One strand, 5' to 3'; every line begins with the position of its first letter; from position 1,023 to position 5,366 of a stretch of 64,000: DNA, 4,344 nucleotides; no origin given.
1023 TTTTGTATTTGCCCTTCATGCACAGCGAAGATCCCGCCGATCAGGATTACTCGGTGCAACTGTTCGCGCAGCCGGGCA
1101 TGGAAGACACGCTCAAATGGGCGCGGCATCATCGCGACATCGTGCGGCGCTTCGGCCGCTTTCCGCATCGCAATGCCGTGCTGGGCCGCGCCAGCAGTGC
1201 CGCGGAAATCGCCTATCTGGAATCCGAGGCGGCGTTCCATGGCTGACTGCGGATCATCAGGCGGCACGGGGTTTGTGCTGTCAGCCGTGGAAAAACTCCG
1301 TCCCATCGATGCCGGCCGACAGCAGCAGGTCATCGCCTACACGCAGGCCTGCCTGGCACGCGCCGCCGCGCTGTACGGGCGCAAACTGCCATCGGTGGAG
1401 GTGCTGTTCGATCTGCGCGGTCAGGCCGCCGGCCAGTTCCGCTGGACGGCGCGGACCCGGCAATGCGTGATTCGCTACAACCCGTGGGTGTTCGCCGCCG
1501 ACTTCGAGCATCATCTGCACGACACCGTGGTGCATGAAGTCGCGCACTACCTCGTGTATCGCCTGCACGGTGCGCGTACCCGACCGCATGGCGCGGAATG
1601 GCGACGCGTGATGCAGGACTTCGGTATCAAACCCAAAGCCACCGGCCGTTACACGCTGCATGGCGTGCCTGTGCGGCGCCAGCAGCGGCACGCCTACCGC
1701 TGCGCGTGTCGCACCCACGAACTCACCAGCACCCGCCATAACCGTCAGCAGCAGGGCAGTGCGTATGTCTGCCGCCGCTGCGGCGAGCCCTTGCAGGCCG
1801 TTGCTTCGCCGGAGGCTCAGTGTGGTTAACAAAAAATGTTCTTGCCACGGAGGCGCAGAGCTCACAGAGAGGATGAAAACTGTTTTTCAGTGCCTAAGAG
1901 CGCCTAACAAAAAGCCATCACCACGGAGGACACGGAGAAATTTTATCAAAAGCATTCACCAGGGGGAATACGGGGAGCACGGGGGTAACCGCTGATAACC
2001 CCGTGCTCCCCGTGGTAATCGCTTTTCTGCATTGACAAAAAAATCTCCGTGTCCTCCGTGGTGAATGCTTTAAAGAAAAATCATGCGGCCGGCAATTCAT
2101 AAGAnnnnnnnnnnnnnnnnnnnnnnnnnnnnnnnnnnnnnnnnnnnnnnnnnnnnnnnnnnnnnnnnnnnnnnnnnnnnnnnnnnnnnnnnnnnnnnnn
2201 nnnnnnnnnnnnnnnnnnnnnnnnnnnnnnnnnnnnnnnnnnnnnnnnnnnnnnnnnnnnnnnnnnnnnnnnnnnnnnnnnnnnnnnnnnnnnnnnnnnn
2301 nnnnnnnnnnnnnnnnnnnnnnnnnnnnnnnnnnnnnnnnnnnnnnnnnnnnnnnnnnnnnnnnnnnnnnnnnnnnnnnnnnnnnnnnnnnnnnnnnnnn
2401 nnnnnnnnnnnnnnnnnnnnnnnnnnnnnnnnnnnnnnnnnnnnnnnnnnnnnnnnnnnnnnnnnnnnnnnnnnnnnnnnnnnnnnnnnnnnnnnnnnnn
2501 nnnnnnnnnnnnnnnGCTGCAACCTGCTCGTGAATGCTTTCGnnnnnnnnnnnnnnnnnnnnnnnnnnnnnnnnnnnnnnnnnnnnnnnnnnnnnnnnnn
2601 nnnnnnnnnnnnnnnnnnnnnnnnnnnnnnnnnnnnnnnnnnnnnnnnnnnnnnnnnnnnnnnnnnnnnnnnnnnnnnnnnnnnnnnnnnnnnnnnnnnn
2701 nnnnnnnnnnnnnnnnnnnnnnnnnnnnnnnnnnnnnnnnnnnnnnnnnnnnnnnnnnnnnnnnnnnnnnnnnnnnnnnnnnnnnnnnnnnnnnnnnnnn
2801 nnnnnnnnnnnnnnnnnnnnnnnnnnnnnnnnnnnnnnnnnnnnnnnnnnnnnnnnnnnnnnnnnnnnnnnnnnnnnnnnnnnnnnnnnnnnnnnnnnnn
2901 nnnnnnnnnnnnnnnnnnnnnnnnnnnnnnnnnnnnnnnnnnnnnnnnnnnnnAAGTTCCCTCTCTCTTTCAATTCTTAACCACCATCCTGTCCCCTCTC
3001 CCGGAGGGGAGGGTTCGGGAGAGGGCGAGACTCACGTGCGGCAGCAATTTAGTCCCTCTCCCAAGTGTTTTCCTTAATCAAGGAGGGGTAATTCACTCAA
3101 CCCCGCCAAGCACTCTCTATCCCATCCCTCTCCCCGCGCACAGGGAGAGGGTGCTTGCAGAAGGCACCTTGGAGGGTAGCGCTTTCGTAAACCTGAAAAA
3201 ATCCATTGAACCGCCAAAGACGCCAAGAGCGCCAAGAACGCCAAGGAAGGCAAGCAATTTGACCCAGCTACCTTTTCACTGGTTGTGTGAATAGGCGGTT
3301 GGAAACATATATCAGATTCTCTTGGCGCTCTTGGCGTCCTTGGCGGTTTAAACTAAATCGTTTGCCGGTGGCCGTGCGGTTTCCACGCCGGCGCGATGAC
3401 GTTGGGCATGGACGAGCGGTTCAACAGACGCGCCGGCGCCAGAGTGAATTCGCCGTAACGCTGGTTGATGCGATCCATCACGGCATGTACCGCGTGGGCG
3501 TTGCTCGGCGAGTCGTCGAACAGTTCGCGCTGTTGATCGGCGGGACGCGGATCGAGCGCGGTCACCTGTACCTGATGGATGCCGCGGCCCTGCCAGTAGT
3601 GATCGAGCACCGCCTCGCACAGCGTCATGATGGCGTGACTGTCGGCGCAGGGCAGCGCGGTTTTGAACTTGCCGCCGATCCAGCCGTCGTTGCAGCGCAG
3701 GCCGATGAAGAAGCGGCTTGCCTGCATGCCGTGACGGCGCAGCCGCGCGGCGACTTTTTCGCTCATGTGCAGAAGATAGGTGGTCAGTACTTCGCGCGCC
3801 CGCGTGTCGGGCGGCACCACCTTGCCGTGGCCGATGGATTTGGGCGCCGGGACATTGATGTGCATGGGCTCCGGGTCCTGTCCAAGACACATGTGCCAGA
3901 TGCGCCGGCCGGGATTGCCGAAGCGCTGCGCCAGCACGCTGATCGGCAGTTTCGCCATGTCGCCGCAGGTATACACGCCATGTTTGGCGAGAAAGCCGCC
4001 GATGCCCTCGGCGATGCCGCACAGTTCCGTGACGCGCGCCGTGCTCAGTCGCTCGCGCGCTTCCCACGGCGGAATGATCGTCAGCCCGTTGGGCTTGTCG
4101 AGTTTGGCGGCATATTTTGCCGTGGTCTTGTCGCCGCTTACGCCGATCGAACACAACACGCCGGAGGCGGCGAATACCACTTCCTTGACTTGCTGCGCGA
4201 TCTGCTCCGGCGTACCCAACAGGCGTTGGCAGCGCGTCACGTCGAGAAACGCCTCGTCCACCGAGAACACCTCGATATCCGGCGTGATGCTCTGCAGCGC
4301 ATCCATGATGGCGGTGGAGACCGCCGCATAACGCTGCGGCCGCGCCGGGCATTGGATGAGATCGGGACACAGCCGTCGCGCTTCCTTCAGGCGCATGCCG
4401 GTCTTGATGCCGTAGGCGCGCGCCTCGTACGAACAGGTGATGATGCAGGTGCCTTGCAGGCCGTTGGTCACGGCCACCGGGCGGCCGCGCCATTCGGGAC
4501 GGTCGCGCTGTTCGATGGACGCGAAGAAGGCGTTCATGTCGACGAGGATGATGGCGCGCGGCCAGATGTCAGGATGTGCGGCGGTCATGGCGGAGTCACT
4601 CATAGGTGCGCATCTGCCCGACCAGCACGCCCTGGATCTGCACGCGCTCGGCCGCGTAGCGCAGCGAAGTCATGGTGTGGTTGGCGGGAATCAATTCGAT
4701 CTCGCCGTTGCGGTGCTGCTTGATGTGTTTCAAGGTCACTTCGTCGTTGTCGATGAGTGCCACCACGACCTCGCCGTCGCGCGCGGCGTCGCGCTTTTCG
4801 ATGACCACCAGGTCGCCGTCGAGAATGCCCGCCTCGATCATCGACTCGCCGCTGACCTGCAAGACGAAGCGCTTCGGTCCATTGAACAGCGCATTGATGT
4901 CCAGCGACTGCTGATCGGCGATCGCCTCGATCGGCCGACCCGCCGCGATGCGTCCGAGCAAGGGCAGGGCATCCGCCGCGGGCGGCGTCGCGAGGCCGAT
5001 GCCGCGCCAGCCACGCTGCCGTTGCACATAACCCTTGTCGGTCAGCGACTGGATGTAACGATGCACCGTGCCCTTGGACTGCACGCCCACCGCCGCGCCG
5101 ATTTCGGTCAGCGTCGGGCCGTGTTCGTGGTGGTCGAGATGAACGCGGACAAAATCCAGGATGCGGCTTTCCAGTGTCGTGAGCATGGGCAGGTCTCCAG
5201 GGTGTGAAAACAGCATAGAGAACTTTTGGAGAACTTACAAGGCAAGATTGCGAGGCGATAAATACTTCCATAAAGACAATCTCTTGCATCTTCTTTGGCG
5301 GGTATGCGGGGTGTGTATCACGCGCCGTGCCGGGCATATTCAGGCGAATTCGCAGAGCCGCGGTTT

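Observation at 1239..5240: Neighbourhood of DNA-protein-crosslink and DNA-damage genes: sprT, SRAP-like, DUF559, lexA-dinB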

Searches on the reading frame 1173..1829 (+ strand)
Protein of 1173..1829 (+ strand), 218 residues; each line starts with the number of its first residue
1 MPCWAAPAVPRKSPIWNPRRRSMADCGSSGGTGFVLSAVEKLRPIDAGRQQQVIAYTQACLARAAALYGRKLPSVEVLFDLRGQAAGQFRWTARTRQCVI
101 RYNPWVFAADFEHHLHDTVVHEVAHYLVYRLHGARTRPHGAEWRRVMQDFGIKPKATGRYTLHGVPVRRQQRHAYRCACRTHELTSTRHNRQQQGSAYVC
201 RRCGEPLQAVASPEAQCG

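Call 3: search_protein_families(library=pfam, proteins=[window:1173-1829:+], max_evalue=0.01)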
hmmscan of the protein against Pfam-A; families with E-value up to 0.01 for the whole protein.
window:1173-1829:+ (218 aa): 2 families
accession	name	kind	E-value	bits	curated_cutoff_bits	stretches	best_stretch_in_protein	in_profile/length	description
PF10263.15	SprT-like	-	4.9e-15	55.8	25.6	1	59-150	3-95/108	SprT-like family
PF17283.8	Zn_ribbon_SprT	-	1.5e-06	28.6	28.1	1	173-208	3-35/38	SprT-like zinc ribbon domain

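Call 6: search_protein_families(library=ncbifam, proteins=[window:1173-1829:+], max_evalue=1)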
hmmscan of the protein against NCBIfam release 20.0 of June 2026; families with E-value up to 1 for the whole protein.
window:1173-1829:+ (218 aa): 3 families
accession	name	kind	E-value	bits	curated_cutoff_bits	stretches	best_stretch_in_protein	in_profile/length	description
NF003421.0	PRK04860.1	equivalog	1.5e-37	128.8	175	1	50-210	11-165/170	SprT family zinc-dependent metalloprotease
NF003339.0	PRK04351.1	equivalog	1.9e-06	27.6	113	1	99-211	45-146/149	SprT family protein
TIGR02159.1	PA_CoA_Oxy4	equivalog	0.14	12.4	108.15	1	144-210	80-143/146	1,2-phenylacetyl-CoA epoxidase subunit PaaD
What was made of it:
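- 1239..1829 (+): sprT (SprT-like zinc metalloprotease with zinc ribbon). It is a neighbour and not part of the module. It is convergent to the operon and overlaps the DUF924 stop (1244-1246) by 8 nt. Calls 3 and 6 for identity.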

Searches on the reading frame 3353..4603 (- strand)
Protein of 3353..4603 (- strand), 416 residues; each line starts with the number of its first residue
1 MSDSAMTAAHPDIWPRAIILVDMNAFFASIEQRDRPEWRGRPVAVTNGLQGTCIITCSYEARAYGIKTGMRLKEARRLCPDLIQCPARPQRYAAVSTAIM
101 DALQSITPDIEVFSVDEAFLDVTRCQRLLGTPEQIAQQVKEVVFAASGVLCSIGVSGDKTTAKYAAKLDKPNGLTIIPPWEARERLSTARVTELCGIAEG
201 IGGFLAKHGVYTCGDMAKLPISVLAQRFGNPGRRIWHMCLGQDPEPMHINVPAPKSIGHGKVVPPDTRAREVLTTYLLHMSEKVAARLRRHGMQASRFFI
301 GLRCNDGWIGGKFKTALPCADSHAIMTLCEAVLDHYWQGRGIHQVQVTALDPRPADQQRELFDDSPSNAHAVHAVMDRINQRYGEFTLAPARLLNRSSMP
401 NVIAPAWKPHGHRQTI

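Call 3: search_protein_families(library=pfam, proteins=[window:3353-4603:-], max_evalue=0.01)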
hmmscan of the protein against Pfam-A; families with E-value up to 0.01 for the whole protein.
window:3353-4603:- (416 aa): 4 families
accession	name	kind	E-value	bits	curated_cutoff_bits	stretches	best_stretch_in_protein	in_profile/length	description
PF00817.25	IMS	-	1.1e-45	155.6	23.2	1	21-166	1-147/148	impB/mucB/samB family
PF11799.13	IMS_C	-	2.3e-12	47.7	20.7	1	254-358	1-105/109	impB/mucB/samB family C-terminal domain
PF21999.2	IMS_HHH_1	-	7.1e-05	23.6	27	1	204-243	13-53/53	DNA polymerase-iota, thumb domain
PF13438.11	DUF4113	-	0.0083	16.6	24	0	372-392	3-23/51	Domain of unknown function (DUF4113)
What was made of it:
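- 3353..4603 (-): Y-family translesion DNA polymerase, 416 aa, catalytically competent. GeoPolY-/UmuC-like rather than a DinB orthologue. Pfam IMS E=1.1e-45 and IMS_C E=2.3e-12; weak DUF4113 hit E=0.0083 at aa 372-392 (call 3).
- Checked: Y-family polymerase (3353-4603, -): IMS E=1.1e-45 and IMS_C E=2.3e-12 (call 3).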

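Call 6: search_protein_families(library=ncbifam, proteins=[window:3353-4603:-], max_evalue=1)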
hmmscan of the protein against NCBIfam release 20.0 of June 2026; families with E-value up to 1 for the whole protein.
window:3353-4603:- (416 aa): 10 families
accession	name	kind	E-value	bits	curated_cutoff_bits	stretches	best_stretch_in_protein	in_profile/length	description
NF002848.0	PRK03103.1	subfamily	2.2e-77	260.3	381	1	16-398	4-396/410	DNA polymerase IV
NF002677.0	PRK02406.1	equivalog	2.4e-69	234.1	256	1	16-342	6-333/357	DNA polymerase IV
NF003015.0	PRK03858.1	subfamily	4.1e-68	230.2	367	1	17-399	8-391/399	DNA polymerase IV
NF002751.0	PRK02794.1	equivalog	2.7e-63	214.3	371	1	4-392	26-416/425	DNA polymerase IV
NF002492.0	PRK01810.1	equivalog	3.5e-61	207.1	399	1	16-390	10-391/412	DNA polymerase IV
NF002882.0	PRK03348.1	equivalog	1.5e-60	205.3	389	1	16-374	5-365/461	DNA polymerase IV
NF010731.0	PRK14133.1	equivalog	3.8e-60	204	362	1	16-315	3-298/352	DNA polymerase IV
NF002883.0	PRK03352.1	equivalog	7.4e-47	160.2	330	1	16-343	5-333/347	DNA polymerase IV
NF002292.0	PRK01216.1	equivalog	4.5e-37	127.9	339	1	18-283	3-271/351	DNA polymerase IV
NF002955.0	PRK03609.1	subfamily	3.7e-28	98.6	431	1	19-387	3-388/422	translesion error-prone DNA polymerase V subunit UmuC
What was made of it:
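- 3353..4603 (-): Below all Pol IV cut-offs (call 6).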

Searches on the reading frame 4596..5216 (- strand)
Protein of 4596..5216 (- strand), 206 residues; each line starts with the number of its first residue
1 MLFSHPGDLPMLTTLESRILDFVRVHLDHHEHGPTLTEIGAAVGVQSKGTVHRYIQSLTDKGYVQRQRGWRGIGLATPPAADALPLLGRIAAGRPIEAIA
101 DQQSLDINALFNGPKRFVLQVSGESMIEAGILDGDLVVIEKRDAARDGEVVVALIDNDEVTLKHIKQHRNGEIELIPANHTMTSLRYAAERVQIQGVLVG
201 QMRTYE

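Call 3: search_protein_families(library=pfam, proteins=[window:4596-5216:-], max_evalue=0.01)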
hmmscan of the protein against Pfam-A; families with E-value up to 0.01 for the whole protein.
window:4596-5216:- (206 aa): 7 families
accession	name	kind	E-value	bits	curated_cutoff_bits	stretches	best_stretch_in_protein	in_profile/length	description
PF00717.28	Peptidase_S24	-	3.2e-26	91.7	23.3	1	85-199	1-116/116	Peptidase S24-like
PF01726.22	LexA_DNA_bind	-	4.2e-10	39.7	23.7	1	12-69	4-61/65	LexA DNA binding domain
PF09339.16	HTH_IclR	-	4.5e-07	30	22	1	27-67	12-51/52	IclR helix-turn-helix domain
PF12802.13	MarR_2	-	1.8e-06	28.5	27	1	13-68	4-54/61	MarR family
PF08279.18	HTH_11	-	0.0031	17.8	25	1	22-64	5-48/55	HTH domain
PF13412.12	HTH_24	-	0.0044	17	21.9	1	47-65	30-48/48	Winged helix-turn-helix DNA-binding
PF13463.12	HTH_27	-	0.0071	17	22.2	0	12-68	1-52/68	Winged helix DNA-binding domain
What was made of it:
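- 4596..5186 (-): lexA-type repressor (196 aa from the likely start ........; the ORF extends to 5216). Winged HTH plus S24 peptidase. Pfam LexA_DNA_bind and Peptidase_S24 (call 3).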

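Call 6: search_protein_families(library=ncbifam, proteins=[window:4596-5216:-], max_evalue=1)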
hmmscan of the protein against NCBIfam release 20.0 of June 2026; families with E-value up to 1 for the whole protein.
window:4596-5216:- (206 aa): 8 families
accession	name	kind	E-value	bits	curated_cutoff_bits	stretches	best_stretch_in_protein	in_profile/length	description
TIGR00498.1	lexA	equivalog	7e-45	153.1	110.95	1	12-205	4-202/203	transcriptional repressor LexA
NF007621.2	PRK10276.1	subfamily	1.4e-16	60.5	110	1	103-199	14-111/115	translesion error-prone DNA polymerase V autoproteolytic subunit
NF051876.1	transXXX_HumD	equivalog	0.00081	19.4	120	1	103-174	15-84/129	HumD family translesion DNA polymerase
NF008273.0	PRK11050.1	equivalog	0.026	14.2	153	1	37-76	58-95/156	manganese-binding transcriptional regulator MntR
TIGR02018.2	his_ut_repres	equivalog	0.045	13.1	220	1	41-69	31-58/226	histidine utilization transcriptional repressor HutC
NF011671.1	PRK15090.1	equivalog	0.067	12.4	275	1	31-66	28-60/256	DNA-binding transcriptional regulator KdgR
TIGR02404.1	trehalos_R_Bsub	equivalog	0.076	12.6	211.95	1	46-70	36-60/233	trehalose operon repressor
NF045644.1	TransRegBhcR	equivalog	0.11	11.8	350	1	30-67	37-73/267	HTH-type transcriptional regulator BhcR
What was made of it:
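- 4596..5186 (-): TIGR00498 lexA 153.1 bits, above the cut-off of 110.95 (call 6).
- Checked: LexA (4596-5216 as an ORF; likely start at 5186): TIGR00498 153 bits against a cut-off of 111 (call 6).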
